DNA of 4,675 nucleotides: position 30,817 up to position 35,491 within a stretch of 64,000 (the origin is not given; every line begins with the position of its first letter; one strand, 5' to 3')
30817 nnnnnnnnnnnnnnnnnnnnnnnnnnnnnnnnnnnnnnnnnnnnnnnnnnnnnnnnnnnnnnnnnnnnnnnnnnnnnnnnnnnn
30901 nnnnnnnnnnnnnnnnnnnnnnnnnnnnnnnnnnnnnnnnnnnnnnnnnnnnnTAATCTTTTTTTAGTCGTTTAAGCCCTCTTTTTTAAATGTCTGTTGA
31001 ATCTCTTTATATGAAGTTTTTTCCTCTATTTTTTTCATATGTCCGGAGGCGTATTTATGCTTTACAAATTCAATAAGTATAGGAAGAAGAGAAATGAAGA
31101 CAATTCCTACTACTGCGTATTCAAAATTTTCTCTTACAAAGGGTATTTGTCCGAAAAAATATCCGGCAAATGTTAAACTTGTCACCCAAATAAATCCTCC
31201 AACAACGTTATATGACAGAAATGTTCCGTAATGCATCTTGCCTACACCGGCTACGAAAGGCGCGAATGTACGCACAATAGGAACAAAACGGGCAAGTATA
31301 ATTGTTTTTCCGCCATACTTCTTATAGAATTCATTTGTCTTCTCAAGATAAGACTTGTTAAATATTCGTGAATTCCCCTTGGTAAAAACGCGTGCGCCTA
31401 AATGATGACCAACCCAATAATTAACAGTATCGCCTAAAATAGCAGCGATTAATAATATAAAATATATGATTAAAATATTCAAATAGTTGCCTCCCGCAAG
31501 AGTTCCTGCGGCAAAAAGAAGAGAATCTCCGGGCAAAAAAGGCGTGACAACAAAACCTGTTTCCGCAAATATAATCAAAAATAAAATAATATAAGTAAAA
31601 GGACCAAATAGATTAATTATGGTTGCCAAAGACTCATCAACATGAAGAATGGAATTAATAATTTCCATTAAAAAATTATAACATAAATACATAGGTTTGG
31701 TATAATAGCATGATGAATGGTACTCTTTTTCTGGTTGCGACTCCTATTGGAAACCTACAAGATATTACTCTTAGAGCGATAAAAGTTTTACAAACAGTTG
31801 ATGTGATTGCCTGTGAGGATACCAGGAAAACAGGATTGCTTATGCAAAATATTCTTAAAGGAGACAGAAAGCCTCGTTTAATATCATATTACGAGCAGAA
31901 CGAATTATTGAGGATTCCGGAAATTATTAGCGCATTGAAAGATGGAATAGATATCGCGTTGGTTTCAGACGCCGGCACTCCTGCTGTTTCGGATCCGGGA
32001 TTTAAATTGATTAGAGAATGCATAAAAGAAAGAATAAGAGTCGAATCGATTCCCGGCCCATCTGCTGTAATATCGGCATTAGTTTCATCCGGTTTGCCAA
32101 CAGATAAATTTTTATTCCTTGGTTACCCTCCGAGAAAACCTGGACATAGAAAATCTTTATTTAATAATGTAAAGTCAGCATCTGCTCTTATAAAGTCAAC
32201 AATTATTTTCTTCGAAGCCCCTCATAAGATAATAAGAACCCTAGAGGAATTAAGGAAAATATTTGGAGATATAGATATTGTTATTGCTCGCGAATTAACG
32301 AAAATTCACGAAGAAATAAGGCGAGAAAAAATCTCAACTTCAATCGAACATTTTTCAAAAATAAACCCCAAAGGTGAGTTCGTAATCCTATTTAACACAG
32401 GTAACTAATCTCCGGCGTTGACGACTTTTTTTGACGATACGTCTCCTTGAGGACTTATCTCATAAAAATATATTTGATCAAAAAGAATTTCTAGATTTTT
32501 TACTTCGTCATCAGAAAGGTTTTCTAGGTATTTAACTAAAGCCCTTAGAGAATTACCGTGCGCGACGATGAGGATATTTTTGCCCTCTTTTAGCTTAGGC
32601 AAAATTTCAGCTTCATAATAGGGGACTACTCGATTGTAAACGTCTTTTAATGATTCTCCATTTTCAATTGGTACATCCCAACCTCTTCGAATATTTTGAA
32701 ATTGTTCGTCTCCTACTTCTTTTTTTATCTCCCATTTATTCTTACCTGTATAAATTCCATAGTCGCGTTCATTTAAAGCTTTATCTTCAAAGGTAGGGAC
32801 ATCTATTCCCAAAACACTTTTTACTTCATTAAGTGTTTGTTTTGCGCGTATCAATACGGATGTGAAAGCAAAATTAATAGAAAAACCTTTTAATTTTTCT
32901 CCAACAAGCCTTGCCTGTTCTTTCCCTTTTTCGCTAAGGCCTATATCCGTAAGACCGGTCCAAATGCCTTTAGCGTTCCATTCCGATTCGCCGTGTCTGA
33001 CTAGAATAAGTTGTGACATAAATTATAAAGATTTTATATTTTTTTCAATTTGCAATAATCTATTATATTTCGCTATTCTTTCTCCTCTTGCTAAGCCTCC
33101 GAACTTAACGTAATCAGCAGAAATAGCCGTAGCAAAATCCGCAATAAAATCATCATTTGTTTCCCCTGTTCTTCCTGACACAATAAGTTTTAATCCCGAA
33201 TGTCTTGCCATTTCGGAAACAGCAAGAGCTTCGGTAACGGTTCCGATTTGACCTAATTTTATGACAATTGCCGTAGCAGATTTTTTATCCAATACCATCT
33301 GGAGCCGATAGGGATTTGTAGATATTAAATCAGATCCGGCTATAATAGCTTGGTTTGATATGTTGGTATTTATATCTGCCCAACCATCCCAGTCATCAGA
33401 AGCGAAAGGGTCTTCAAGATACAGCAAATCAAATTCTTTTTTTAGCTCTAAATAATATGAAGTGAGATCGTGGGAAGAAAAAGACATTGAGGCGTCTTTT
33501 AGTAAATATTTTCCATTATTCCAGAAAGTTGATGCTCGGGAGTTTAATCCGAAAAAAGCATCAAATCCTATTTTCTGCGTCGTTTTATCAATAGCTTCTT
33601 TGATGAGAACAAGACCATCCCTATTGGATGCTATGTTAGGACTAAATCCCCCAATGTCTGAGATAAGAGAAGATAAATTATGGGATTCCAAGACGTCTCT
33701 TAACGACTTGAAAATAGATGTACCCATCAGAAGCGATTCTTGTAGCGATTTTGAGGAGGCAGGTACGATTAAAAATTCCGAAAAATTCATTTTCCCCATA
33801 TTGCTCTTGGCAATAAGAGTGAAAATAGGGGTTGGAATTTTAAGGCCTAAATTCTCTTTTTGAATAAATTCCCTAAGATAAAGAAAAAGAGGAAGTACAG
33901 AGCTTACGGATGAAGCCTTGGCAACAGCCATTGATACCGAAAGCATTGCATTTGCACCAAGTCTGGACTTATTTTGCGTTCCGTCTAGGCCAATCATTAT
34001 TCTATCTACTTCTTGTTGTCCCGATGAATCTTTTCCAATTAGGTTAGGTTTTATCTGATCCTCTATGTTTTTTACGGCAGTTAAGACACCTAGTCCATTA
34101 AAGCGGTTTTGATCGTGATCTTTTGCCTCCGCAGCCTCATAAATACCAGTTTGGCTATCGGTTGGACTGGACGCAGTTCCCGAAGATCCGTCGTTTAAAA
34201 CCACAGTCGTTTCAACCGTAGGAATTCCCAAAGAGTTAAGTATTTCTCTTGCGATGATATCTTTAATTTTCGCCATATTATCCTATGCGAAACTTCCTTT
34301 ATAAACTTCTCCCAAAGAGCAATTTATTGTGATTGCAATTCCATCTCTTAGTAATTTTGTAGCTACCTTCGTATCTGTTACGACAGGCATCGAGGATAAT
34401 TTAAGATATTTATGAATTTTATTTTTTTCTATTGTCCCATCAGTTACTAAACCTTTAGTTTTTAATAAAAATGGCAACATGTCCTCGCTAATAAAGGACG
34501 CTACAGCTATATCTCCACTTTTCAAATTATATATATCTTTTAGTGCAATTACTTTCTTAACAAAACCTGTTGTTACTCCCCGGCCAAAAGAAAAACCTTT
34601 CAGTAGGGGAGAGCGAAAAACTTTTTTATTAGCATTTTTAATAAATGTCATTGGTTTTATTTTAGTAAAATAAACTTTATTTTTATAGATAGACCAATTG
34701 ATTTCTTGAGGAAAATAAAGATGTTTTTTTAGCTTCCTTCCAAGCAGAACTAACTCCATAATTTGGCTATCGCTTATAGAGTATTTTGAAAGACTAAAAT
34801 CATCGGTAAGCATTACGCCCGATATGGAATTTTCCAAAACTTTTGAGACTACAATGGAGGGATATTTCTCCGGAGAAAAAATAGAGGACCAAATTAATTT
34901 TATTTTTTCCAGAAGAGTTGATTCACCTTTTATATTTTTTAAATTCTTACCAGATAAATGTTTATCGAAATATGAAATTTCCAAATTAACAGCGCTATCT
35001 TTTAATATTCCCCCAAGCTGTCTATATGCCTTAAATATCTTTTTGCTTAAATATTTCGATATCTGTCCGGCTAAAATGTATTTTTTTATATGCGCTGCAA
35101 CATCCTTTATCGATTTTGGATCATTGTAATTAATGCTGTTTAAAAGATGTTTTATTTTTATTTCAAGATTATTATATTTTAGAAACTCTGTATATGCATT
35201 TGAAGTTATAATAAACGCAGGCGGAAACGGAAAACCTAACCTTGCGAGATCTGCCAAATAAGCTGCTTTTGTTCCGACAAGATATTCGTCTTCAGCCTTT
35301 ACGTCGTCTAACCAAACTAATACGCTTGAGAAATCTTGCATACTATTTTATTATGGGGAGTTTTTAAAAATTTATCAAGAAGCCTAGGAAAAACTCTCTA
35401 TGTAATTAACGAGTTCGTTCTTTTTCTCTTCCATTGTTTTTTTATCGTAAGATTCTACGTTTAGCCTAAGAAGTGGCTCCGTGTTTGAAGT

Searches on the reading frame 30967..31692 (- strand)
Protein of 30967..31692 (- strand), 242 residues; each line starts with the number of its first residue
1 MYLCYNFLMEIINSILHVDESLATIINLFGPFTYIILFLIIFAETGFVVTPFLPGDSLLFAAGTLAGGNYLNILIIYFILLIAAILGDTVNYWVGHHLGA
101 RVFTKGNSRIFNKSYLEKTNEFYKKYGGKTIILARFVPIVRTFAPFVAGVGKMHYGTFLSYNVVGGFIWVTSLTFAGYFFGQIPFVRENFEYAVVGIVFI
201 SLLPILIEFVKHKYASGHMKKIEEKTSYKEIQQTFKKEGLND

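Call 38: search_protein_families(library=pfam, proteins=[window:30967-31692:-], max_evalue=0.001)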
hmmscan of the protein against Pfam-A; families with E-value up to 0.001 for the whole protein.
window:30967-31692:- (242 aa): 1 family
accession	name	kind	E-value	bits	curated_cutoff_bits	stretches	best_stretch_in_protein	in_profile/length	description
PF09335.16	VTT_dom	-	7.7e-21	75.3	33.9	1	53-178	1-122/123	VTT domain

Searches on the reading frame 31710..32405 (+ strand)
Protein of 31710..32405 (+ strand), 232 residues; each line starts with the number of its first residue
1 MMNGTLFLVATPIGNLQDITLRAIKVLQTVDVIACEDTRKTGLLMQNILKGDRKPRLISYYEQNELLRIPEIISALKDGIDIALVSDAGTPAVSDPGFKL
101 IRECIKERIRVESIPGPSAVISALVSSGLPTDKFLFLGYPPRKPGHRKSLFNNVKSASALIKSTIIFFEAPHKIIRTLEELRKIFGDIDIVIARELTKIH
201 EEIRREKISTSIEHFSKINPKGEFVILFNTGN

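Call 38: search_protein_families(library=pfam, proteins=[window:31710-32405:+], max_evalue=0.001)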
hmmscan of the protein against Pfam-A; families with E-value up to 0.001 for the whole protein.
window:31710-32405:+ (232 aa): 1 family
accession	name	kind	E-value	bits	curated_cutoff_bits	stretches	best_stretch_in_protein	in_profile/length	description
PF00590.25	TP_methylase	-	1.3e-28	100.9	27.8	1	5-209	1-209/212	Tetrapyrrole (Corrin/Porphyrin) Methylases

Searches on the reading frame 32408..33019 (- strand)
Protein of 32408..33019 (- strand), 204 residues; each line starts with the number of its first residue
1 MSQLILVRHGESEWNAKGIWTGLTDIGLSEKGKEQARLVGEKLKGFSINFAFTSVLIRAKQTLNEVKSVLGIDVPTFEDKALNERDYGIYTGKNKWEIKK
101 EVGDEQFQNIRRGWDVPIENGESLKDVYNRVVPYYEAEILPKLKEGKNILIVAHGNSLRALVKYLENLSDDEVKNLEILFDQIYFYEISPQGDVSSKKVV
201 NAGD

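Call 64: search_protein_families(library=pfam, proteins=[window:32408-33019:-], max_evalue=0.00001)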
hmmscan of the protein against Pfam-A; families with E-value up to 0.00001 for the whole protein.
window:32408-33019:- (204 aa): 1 family
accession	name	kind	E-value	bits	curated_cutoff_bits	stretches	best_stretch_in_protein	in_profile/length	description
PF00300.27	His_Phos_1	-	3.6e-44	151.2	21.7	1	4-192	1-183/194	Histidine phosphatase superfamily (branch 1)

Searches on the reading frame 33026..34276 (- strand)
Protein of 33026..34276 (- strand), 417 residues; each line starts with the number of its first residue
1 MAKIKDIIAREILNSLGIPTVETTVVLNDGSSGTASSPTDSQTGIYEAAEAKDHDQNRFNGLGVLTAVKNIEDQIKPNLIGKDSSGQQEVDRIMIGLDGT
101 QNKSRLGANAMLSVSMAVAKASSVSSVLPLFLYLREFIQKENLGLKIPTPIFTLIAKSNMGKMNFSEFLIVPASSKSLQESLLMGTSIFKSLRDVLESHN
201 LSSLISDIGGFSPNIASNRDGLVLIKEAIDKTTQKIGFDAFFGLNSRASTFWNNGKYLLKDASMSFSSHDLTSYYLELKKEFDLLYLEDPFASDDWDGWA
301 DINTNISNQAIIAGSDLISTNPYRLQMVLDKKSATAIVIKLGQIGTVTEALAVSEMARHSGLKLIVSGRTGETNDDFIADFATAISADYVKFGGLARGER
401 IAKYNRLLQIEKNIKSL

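Call 64: search_protein_families(library=pfam, proteins=[window:33026-34276:-], max_evalue=0.00001)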
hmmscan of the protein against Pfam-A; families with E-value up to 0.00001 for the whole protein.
window:33026-34276:- (417 aa): 3 families
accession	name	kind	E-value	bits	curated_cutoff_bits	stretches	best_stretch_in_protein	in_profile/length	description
PF00113.28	Enolase_C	-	7.7e-65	219.5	21.5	1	147-415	4-282/296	Enolase, C-terminal TIM barrel domain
PF03952.21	Enolase_N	-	3.4e-44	150.6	35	1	4-134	1-131/131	Enolase, N-terminal domain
PF13378.12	MR_MLE_C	-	1e-10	42.1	29.4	1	258-368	47-154/219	Enolase C-terminal domain-like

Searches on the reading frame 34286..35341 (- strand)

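Call 38: search_protein_families(library=pfam, proteins=[window:34286-35341:-], max_evalue=0.001)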
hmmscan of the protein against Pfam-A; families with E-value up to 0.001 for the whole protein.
window:34286-35341:- (352 aa): 1 family
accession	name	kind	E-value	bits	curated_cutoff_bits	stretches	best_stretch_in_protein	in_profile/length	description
PF01326.24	PPDK_N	-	3.6e-26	92.7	27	1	21-157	3-149/328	Pyruvate phosphate dikinase, AMP/ATP-binding domain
